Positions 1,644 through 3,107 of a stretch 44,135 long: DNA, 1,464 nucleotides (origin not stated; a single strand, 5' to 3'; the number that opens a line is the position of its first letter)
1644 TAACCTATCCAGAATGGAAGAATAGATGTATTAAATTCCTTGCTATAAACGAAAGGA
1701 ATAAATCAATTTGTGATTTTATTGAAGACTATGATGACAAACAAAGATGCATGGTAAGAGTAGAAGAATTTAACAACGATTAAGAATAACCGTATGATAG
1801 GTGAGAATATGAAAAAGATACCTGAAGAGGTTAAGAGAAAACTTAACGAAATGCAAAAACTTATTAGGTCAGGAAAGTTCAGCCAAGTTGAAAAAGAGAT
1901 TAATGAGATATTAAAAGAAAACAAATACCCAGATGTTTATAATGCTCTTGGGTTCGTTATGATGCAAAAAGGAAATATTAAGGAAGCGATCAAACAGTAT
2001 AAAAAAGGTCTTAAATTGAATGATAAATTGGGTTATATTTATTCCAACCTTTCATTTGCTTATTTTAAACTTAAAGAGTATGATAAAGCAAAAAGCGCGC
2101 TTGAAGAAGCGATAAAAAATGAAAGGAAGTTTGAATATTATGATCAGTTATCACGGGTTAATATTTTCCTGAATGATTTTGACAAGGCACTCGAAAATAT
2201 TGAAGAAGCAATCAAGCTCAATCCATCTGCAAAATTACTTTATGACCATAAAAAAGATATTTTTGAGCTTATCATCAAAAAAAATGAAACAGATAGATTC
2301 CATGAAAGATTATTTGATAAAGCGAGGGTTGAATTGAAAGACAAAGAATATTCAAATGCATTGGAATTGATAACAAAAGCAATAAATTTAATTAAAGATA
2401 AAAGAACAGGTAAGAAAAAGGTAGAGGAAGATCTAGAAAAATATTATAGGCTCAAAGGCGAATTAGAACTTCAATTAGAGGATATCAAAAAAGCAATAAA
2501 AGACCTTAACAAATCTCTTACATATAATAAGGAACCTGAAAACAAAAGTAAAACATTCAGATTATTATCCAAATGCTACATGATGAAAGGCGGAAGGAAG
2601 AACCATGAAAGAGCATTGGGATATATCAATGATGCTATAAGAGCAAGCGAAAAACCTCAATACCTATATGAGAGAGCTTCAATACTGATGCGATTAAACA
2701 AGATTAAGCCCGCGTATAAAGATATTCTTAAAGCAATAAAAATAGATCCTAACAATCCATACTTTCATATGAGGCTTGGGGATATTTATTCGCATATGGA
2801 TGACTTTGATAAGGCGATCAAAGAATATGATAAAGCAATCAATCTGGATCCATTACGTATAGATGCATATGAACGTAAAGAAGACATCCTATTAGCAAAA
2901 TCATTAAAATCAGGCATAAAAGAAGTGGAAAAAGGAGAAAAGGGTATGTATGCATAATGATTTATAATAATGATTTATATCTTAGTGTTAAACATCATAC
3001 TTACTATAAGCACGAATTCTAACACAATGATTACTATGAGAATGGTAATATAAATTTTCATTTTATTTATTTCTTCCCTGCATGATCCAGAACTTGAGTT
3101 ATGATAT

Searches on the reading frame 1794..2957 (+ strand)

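Call 9: search_protein_families(library=pfam, proteins=[window:1794-2957:+], max_evalue=0.001)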
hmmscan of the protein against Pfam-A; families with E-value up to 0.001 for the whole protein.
window:1794-2957:+ (387 aa): 28 families (the best 25 are shown)
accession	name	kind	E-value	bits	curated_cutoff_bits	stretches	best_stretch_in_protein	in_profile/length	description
PF07719.23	TPR_2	-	8e-39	129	27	4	323-353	2-32/34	Tetratricopeptide repeat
PF13181.12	TPR_8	-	2.4e-31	105.6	25.7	3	325-353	4-32/34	Tetratricopeptide repeat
PF00515.34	TPR_1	-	4.3e-30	102.7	27.8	2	324-353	3-32/34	Tetratricopeptide repeat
PF13428.12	TPR_14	-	2e-21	74.7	23.5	0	326-361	5-40/44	Tetratricopeptide repeat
PF13414.12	TPR_11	-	4.7e-20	71.4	26.8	3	57-93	5-41/42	TPR repeat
PF13424.12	TPR_12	-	1.8e-18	66.9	30.1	2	48-108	5-73/77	Tetratricopeptide repeat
PF14559.12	TPR_19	-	2.3e-17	63.5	25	2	57-119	2-64/68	Tetratricopeptide repeat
PF13431.12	TPR_17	-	5.7e-14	51.6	24.4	1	312-342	3-33/34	Tetratricopeptide repeat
PF13432.12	TPR_16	-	8.1e-13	49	32.7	0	292-353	1-62/65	Tetratricopeptide repeat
PF23914.1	TPR_CcmH_CycH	-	4.7e-11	43.2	42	0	318-356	46-84/158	Cytochrome c-type biogenesis protein H TPR domain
PF25058.1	ARM_TT21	-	2.2e-10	41.1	27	0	42-142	20-116/155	Tetratricopeptide repeat protein 21 ARM repeat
PF13371.12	TPR_9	-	1.2e-09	38.4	35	0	315-359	22-66/73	Tetratricopeptide repeat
PF12895.13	ANAPC3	-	9e-08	32.7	27.2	0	270-347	4-81/82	Anaphase-promoting complex, cyclosome, subunit 3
PF13374.12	TPR_10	-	1.9e-07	31.3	27.5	0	82-107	4-29/42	Tetratricopeptide repeat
PF25062.1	ARM_TT21_N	-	5.5e-07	30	40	1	24-193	5-191/222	Tetratricopeptide repeat protein 21 N-terminal ARM repeat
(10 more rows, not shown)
